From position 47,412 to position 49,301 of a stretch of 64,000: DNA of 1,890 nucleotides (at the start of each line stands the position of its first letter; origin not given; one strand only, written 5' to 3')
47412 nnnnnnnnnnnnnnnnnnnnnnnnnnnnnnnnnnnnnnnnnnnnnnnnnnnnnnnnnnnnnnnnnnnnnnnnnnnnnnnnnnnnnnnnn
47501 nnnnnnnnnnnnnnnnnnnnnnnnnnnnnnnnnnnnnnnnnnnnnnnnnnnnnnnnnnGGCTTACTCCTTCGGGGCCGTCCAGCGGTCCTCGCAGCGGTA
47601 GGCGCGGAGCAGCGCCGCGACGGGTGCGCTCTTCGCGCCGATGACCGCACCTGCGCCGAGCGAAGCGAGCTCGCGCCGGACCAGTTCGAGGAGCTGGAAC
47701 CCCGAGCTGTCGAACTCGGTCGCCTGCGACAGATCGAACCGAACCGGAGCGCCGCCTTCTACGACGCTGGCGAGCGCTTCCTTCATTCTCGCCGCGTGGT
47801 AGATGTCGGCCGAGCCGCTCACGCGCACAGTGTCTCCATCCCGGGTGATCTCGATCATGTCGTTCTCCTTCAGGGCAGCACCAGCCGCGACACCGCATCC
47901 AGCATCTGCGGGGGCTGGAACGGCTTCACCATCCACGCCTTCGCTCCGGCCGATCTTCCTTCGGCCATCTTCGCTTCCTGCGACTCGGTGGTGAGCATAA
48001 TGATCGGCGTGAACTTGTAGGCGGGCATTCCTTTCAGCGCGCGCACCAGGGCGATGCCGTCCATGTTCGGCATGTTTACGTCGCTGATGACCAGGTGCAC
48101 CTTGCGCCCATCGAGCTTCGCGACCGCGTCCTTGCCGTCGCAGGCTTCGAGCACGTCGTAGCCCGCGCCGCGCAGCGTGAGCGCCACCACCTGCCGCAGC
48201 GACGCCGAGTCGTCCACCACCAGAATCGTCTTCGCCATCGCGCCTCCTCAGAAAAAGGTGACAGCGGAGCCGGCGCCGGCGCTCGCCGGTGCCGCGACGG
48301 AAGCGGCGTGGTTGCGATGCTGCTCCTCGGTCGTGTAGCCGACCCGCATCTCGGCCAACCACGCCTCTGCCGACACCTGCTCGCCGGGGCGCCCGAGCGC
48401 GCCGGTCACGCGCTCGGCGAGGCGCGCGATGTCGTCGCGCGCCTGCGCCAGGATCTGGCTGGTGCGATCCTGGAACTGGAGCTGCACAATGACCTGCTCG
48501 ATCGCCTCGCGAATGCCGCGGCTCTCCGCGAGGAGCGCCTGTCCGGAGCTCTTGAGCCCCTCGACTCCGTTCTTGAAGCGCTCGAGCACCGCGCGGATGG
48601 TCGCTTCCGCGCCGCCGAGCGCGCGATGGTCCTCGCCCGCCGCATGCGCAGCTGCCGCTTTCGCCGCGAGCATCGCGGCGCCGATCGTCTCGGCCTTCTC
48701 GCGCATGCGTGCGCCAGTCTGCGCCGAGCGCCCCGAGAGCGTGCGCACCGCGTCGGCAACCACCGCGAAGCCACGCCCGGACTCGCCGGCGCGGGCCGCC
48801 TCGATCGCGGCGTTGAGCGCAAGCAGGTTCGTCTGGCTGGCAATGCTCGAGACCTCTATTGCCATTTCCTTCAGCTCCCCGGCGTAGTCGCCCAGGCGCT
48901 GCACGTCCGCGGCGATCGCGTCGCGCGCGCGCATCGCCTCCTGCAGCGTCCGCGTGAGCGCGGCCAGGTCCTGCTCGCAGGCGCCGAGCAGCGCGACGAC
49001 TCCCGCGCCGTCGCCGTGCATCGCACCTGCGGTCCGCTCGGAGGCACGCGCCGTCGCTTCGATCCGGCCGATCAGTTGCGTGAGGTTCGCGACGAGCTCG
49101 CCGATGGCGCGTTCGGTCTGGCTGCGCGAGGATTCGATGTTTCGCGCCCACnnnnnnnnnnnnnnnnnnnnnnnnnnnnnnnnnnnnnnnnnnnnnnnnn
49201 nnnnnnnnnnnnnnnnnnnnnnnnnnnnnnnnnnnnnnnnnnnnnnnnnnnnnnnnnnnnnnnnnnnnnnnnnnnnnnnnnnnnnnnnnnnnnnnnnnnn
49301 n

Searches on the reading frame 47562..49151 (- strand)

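Call 9: search_protein_families(library=pfam, proteins=[window:47562-49151:-])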
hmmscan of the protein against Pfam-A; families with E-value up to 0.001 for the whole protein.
window:47562-49151:- (529 aa): 2 families
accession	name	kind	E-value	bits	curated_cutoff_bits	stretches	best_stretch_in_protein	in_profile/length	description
PF13466.11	STAS_2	-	2e-10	41.1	29.2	1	442-519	1-78/80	STAS domain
PF01740.26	STAS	-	4.3e-07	30.1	22.6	1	438-518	7-91/106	STAS domain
